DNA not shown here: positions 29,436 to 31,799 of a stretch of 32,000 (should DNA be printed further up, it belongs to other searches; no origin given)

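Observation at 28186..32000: Compact operon: radical-SAM activase, 688-aa glycyl radical enzyme, MFS sugar porter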

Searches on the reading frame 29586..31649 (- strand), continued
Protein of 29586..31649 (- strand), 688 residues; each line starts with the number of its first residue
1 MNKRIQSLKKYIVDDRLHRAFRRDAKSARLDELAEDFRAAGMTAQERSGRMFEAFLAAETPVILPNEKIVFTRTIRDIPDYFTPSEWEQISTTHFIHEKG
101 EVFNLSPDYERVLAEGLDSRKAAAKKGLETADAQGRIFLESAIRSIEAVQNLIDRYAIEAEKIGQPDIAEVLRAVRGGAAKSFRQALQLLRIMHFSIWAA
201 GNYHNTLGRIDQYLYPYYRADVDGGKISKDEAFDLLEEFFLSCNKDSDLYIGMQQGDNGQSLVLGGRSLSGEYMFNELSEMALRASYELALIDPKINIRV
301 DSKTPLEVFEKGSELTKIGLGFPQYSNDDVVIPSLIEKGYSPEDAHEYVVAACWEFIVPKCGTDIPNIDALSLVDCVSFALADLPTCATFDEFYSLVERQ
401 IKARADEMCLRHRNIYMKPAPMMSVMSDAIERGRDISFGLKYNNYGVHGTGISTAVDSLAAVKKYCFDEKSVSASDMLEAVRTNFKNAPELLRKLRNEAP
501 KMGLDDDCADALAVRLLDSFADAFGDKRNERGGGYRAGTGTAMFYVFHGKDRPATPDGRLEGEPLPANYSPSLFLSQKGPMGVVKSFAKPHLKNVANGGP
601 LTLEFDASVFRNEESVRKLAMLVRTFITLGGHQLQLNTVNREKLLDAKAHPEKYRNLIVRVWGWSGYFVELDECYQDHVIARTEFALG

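Call 34: search_protein_families(library=pfam, proteins=[L080:3806-4879:+, L080:5058-6056:+, L080:6083-7054:+, L080:7070-8584:+, L080:8613-9101:+, L080:12382-13350:+, L078:10941-12533:+, L079:1487-2053:+, L078:870-1946:+, L080:1586-3541:+])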
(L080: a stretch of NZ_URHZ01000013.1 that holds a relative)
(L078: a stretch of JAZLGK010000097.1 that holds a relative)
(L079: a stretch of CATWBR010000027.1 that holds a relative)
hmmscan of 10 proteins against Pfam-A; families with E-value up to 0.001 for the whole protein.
L080:3806-4879:+ (358 aa): 4 families
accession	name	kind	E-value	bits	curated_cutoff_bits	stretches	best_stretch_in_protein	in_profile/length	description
PF13407.12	Peripla_BP_4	-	1.9e-65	221.4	35.1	1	79-335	1-257/258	Periplasmic binding protein domain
PF00532.27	Peripla_BP_1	-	1.1e-12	48.5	22.2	1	91-286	15-206/281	Periplasmic binding proteins and sugar binding domain of LacI family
PF13458.12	Peripla_BP_6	-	5.8e-09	36.5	31.7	1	93-300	27-231/343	Periplasmic binding protein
PF13377.12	Peripla_BP_3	-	7e-09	36.4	26.5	1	212-338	19-151/167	Periplasmic binding protein-like domain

L080:5058-6056:+ (333 aa): 1 family
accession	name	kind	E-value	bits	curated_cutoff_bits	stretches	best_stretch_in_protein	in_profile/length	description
PF02653.21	BPD_transp_2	-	2.9e-40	138.6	26.8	1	51-316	1-269/269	Branched-chain amino acid transport system / permease component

L080:6083-7054:+ (324 aa): 1 family
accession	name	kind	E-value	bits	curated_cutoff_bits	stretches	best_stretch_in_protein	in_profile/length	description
PF02653.21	BPD_transp_2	-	2.2e-29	102.9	26.8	1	49-313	3-268/269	Branched-chain amino acid transport system / permease component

L080:7070-8584:+ (505 aa): 4 families
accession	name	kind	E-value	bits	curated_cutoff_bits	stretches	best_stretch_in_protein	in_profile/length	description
PF00005.33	ABC_tran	-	1e-49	169.1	25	2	31-182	1-137/137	ABC transporter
PF13304.12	AAA_21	-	5.7e-13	50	27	1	406-462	236-295/304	AAA domain, putative AbiEii toxin, Type IV TA system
PF02463.25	SMC_N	-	1.1e-05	25.4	40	0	39-59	22-42/220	RecF/RecN/SMC N terminal domain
PF00270.35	DEAD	-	0.00028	21.1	26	0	377-464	78-157/167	DEAD/DEAH box helicase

L080:8613-9101:+ (163 aa): 2 families
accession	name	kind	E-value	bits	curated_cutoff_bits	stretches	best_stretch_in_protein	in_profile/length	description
PF04115.18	Ureidogly_lyase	-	1.2e-09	38.4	23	1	2-154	2-156/162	Ureidoglycolate lyase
PF16161.11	DUF4867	-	1.3e-07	31.8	28.7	1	95-146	107-158/201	Domain of unknown function (DUF4867)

L080:12382-13350:+ (323 aa): 2 families
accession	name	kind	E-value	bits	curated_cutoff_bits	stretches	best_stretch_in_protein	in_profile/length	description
PF12833.13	HTH_18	-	1.6e-22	80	33.6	1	32-110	1-79/80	Helix-turn-helix domain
PF00165.29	HTH_AraC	-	7e-13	48.8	26.6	1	71-110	1-42/42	Bacterial regulatory helix-turn-helix proteins, AraC family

L078:10941-12533:+ (531 aa): 3 families
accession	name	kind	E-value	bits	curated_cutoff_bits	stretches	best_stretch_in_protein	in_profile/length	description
PF00370.27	FGGY_N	-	2.3e-60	204.7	28.8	1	36-280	2-245/245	FGGY family of carbohydrate kinases, N-terminal domain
PF02782.22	FGGY_C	-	4.1e-30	105.5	27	1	290-476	2-198/198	FGGY family of carbohydrate kinases, C-terminal domain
PF01869.26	BcrAD_BadFG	-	0.00021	21.3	31.5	1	37-120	1-78/271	BadF/BadG/BcrA/BcrD ATPase family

L079:1487-2053:+ (189 aa): 2 families
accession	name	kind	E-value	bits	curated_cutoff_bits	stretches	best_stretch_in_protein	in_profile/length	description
PF04115.18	Ureidogly_lyase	-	1.2e-11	45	23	1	31-181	5-157/162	Ureidoglycolate lyase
PF16161.11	DUF4867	-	9.4e-08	32.2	28.7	1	120-173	106-159/201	Domain of unknown function (DUF4867)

L078:870-1946:+ (359 aa): 3 families
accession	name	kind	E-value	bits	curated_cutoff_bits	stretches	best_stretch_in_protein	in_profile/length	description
PF00465.25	Fe-ADH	-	1.9e-39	135.4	31.3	1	3-162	2-168/168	Iron-containing alcohol dehydrogenase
PF25137.1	ADH_Fe_C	-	9.8e-13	48.7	27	1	176-300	4-123/194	Fe-containing alcohol dehydrogenase family, C-terminal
PF13685.12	Fe-ADH_2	-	4.4e-08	33.7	28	1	7-96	2-93/149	Iron-containing alcohol dehydrogenase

L080:1586-3541:+ (652 aa): 12 families
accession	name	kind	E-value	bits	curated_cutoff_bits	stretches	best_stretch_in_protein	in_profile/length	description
PF00724.26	Oxidored_FMN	-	1.9e-59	202.1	27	1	7-341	2-342/342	NADH:flavin oxidoreductase / NADH oxidase family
PF07992.20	Pyr_redox_2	-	3e-29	102.8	26.1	2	393-615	2-243/291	Pyridine nucleotide-disulphide oxidoreductase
PF00070.33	Pyr_redox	-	2.3e-13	50.9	22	2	517-587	1-72/82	Pyridine nucleotide-disulphide oxidoreductase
PF13738.12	Pyr_redox_3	-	4.9e-13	49.4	30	1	478-617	127-275/305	Pyridine nucleotide-disulphide oxidoreductase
PF00890.30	FAD_binding_2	-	9.5e-11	42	20.4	2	394-433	2-41/414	FAD binding domain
PF01134.28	GIDA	-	3.7e-10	39.9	22.1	1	393-427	1-36/391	Glucose inhibited division protein A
PF12831.13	FAD_oxidored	-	1.5e-09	38.1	27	1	394-426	2-34/416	FAD dependent oxidoreductase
PF01266.30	DAO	-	6.6e-08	32.9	27.9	0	517-552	1-36/353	FAD dependent oxidoreductase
PF13450.12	NAD_binding_8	-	1.7e-07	31.9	21.9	0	396-432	1-37/68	NAD(P)-binding Rossmann-like domain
PF03486.20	HI0933_like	-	1.4e-06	28.4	50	1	393-428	2-37/244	HI0933-like protein Rossmann domain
PF01494.25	FAD_binding_3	-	9e-05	22.3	22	0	393-425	3-35/349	FAD binding domain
PF01262.27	AlaDh_PNT_C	-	0.00013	21.9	23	0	393-438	30-78/214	Alanine dehydrogenase/PNT, C-terminal domain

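Call 35: search_protein_families(library=pfam, proteins=[L070:13317-14924:+, L070:14943-16754:+, L070:16854-18350:+, L070:18428-19345:+, L070:19329-20180:+, L075:5279-6475:+, L075:6490-7491:+, L075:7511-8851:+, L073:6024-7358:+, L073:7364-8977:+])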
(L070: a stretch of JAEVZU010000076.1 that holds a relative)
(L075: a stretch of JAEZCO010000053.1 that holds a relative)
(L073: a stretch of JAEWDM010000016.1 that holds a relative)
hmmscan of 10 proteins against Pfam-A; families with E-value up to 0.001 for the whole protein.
L070:13317-14924:+ (536 aa): 3 families
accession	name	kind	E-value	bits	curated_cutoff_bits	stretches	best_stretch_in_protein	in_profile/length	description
PF00072.30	Response_reg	-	4.5e-27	94.8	30.2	1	3-114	1-110/111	Response regulator receiver domain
PF12833.13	HTH_18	-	4.1e-21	75.5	33.6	1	454-531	2-79/80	Helix-turn-helix domain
PF00165.29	HTH_AraC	-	4.1e-17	62.3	26.6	2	495-531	7-42/42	Bacterial regulatory helix-turn-helix proteins, AraC family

L070:14943-16754:+ (604 aa): 4 families
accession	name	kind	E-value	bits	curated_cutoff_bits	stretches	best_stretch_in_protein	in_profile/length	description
PF06580.19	His_kinase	-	8.2e-22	77.7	25.2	1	409-487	1-80/81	Histidine kinase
PF00672.30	HAMP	-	6e-09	36.5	25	1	342-388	1-47/53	HAMP domain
PF02518.31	HATPase_c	-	5e-08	33.8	26.4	1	508-603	10-108/111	Histidine kinase-, DNA gyrase B-, and HSP90-like ATPase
PF02743.24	dCache_1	-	3.1e-06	27.4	45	1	61-305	17-237/240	Cache domain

L070:16854-18350:+ (499 aa): 2 families
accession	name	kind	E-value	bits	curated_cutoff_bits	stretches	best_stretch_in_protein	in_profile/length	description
PF13416.11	SBP_bac_8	-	8.2e-28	98.4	27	1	100-425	2-273/279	Bacterial extracellular solute-binding protein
PF01547.30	SBP_bac_1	-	1.3e-27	98.1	26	1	94-395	5-305/307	Bacterial extracellular solute-binding protein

L070:18428-19345:+ (306 aa): 1 family
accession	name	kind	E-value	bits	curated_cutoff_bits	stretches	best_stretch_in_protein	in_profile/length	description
PF00528.27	BPD_transp_1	-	3.9e-14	53.2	26.4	1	95-292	2-172/184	Binding-protein-dependent transport system inner membrane component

L070:19329-20180:+ (284 aa): 1 family
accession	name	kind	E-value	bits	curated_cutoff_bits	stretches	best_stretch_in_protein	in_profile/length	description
PF00528.27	BPD_transp_1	-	7.7e-19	68.6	26.4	1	97-273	6-178/184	Binding-protein-dependent transport system inner membrane component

L075:5279-6475:+ (399 aa): 1 family
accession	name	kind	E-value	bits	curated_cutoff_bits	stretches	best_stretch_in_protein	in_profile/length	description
PF05684.17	DUF819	-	1.1e-31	110.7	27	1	23-396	17-377/379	Protein of unknown function (DUF819)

L075:6490-7491:+ (334 aa): 5 families
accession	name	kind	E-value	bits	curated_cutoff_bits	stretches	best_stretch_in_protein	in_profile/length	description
PF02558.23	ApbA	-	1.3e-29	103.2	22.2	1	3-150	1-148/150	Ketopantoate reductase PanE/ApbA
PF08546.17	ApbA_C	-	2.8e-16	60.4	22.7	1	176-319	1-125/125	Ketopantoate reductase PanE/ApbA C terminal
PF03721.20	UDPG_MGDP_dh_N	-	1.9e-05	24.7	27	1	1-49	1-49/187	UDP-glucose/GDP-mannose dehydrogenase family, NAD binding domain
PF01266.30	DAO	-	2e-05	24.7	27.9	1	2-70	1-78/353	FAD dependent oxidoreductase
PF01210.29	NAD_Gly3P_dh_N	-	6.8e-05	23.3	23.1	1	2-114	1-114/158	NAD-dependent glycerol-3-phosphate dehydrogenase N-terminus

L075:7511-8851:+ (447 aa): 1 family
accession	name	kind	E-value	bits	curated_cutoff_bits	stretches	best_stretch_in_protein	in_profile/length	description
PF00202.27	Aminotran_3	-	7.6e-78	262.4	30.5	1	31-438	10-402/403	Aminotransferase class-III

L073:6024-7358:+ (445 aa): 15 families
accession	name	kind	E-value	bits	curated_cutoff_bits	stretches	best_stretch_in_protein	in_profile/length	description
PF08241.18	Methyltransf_11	-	1.6e-45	154.1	21.2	2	275-370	1-94/95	Methyltransferase domain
PF13649.12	Methyltransf_25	-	1.4e-42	144.8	27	2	274-367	1-97/97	Methyltransferase domain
PF13847.12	Methyltransf_31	-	4.1e-35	121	27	2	269-372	2-110/145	Methyltransferase domain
PF01209.24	Ubie_methyltran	-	5.9e-35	121.1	20.1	2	254-382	31-162/233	ubiE/COQ5 methyltransferase family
PF08242.18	Methyltransf_12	-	1.8e-21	77.2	30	2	275-369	1-98/98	Methyltransferase domain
PF13489.12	Methyltransf_23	-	1.9e-19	70.4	27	2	268-370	20-115/164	Methyltransferase domain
PF06325.19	PrmA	-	1.8e-09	38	22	1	261-370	154-257/296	Ribosomal protein L11 methyltransferase (PrmA)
PF05175.20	MTS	-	6.1e-09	36.2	23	0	268-342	29-104/170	Methyltransferase small domain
PF01135.25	PCMT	-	3.1e-08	34.1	20.3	0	44-101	68-128/210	Protein-L-isoaspartate(D-aspartate) O-methyltransferase (PCMT)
PF05148.21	Methyltransf_8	-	4.9e-05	23.7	27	0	322-376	108-160/219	Hypothetical methyltransferase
PF07021.18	MetW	-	0.0001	22.4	21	0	271-364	14-103/193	Methionine biosynthesis protein MetW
PF13679.12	Methyltransf_32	-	0.00012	22.5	27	0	40-96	12-78/143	Methyltransferase domain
PF08003.17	Methyltransf_9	-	0.00013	21.5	23.8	0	255-370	101-216/315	Protein of unknown function (DUF1698)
PF07757.19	AdoMet_MTase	-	0.00017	22.2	27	0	35-82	46-94/115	Predicted AdoMet-dependent methyltransferase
PF24675.1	NpmA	-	0.00085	19.1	60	0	49-110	23-91/214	16S rRNA (adenine(1408)-N(1))-methyltransferase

L073:7364-8977:+ (538 aa): 1 family
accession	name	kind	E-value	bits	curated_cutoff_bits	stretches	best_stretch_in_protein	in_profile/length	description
PF00496.27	SBP_bac_5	-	5.5e-77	259.8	32.4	1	94-455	2-366/368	Bacterial extracellular solute-binding proteins, family 5 Middle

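Call 38: search_protein_families(library=pfam, proteins=[L001:17073-18785:+, L003:6506-8038:+, L042:13397-14848:+, L042:14861-17563:+, L042:17563-19398:+, L044:16100-19117:+, L050:13796-15610:+, L050:15780-16574:+, L025:4968-9017:+])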
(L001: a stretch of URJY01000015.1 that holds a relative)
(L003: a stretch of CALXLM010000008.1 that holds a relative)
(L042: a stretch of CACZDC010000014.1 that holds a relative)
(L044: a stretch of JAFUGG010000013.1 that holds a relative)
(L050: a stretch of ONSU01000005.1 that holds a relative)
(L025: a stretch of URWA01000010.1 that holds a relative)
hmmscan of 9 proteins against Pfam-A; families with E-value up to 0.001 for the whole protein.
L001:17073-18785:+ (571 aa): 4 families
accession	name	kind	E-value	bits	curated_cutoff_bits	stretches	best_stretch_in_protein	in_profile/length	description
PF01368.27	DHH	-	6.1e-22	78.7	28.1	1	24-408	2-125/125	DHH family, N-terminal domain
PF07085.17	DRTGG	-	3.5e-20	72.2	25.2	1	162-270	1-103/105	DRTGG domain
PF02833.19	DHHA2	-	7.2e-18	65.6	27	1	457-567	14-125/126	DHHA2 domain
PF00571.33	CBS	-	4.1e-07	30.7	24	0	90-139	2-51/57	CBS domain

L003:6506-8038:+ (511 aa): 4 families
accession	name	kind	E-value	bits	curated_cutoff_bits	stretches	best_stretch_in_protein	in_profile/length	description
PF00270.35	DEAD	-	2.2e-51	174.3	26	1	146-310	1-165/167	DEAD/DEAH box helicase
PF00271.37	Helicase_C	-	7.2e-32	110.3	23.5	1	346-455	1-110/110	Helicase conserved C-terminal domain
PF04851.21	ResIII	-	1.4e-10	41.8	22.5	1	166-306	30-163/164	Type III restriction enzyme, res subunit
PF14617.12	CMS1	-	0.00085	19.2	35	0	190-272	124-207/250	U3-containing 90S pre-ribosomal complex subunit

L042:13397-14848:+ (484 aa): 2 families
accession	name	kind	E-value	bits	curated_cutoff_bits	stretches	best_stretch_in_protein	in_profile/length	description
PF01229.23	Glyco_hydro_39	-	1.1e-06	28.2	26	1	97-256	68-227/472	Glycosyl hydrolases family 39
PF02449.21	Glyco_hydro_42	-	7.1e-05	22.8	21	1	75-125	16-66/376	Beta-galactosidase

L042:14861-17563:+ (901 aa): 1 family
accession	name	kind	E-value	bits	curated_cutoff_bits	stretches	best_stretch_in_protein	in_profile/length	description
PF02018.23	CBM_4_9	-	0.00092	20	25.9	0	318-409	38-131/136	Carbohydrate binding domain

L042:17563-19398:+ (612 aa): 1 family
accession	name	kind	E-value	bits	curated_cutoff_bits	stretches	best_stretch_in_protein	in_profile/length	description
PF00150.24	Cellulase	-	1.6e-49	169.2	23.5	1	277-580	9-268/272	Cellulase (glycosyl hydrolase family 5)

L044:16100-19117:+ (1006 aa): 1 family
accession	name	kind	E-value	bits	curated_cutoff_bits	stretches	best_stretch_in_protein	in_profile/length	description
PF24304.1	AcrIIA4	-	0.00011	22.9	27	1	651-703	14-69/83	Anti-CRISPR Suppressor AcrIIA4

L050:13796-15610:+ (605 aa): 8 families
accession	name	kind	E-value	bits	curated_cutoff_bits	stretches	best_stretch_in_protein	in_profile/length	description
PF12831.13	FAD_oxidored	-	7.4e-64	217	27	1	191-601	1-416/416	FAD dependent oxidoreductase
PF01266.30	DAO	-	6.7e-08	32.9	27.9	1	191-262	1-77/353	FAD dependent oxidoreductase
PF00890.30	FAD_binding_2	-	2.3e-06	27.5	20.4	1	191-228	1-37/414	FAD binding domain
PF07992.20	Pyr_redox_2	-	2.9e-06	27.4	26.1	1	190-286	1-87/291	Pyridine nucleotide-disulphide oxidoreductase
PF13450.12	NAD_binding_8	-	3.6e-06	27.6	21.9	1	194-231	1-38/68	NAD(P)-binding Rossmann-like domain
PF03486.20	HI0933_like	-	0.00027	20.9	50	1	191-292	2-100/244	HI0933-like protein Rossmann domain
PF01134.28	GIDA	-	0.00033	20.3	22.1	1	191-219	1-29/391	Glucose inhibited division protein A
PF01946.23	Thi4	-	0.00037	20.2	26.2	1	190-227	18-56/235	Thi4 family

L050:15780-16574:+ (265 aa): 2 families
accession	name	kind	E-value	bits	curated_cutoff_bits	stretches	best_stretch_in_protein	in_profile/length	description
PF13472.12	Lipase_GDSL_2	-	1.4e-10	42.4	32.9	1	43-237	1-177/178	GDSL-like Lipase/Acylhydrolase family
PF00657.28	Lipase_GDSL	-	0.00082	20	23.6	0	43-239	3-204/208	GDSL-like Lipase/Acylhydrolase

L025:4968-9017:+ (1350 aa): 9 families
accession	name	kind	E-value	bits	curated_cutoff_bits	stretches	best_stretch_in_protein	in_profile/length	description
PF07494.17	Reg_prop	-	1.4e-42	138.7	20.4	1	258-276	6-24/24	Two component regulator propeller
PF00072.30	Response_reg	-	8.8e-25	87.5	30.2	1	1103-1213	1-110/111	Response regulator receiver domain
PF02518.31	HATPase_c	-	1.5e-21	77.3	26.4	1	943-1053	2-109/111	Histidine kinase-, DNA gyrase B-, and HSP90-like ATPase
PF12833.13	HTH_18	-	8.6e-19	68.1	33.6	1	1269-1346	2-79/80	Helix-turn-helix domain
PF00165.29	HTH_AraC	-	9.8e-14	51.5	26.6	1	1308-1344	2-40/42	Bacterial regulatory helix-turn-helix proteins, AraC family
PF07495.19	Y_Y_Y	-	1.6e-09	38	26.6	1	723-776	11-64/65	Y_Y_Y domain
PF00512.31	HisKA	-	2e-08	34.6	26.9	1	832-894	2-64/66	His Kinase A (phospho-acceptor) domain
PF08450.18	SGL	-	8.6e-06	26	26.3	0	454-507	50-106/246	SMP-30/Gluconolactonase/LRE-like region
PF14501.12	HATPase_c_5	-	4.4e-05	23.8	22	1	947-1043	6-94/102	GHKL domain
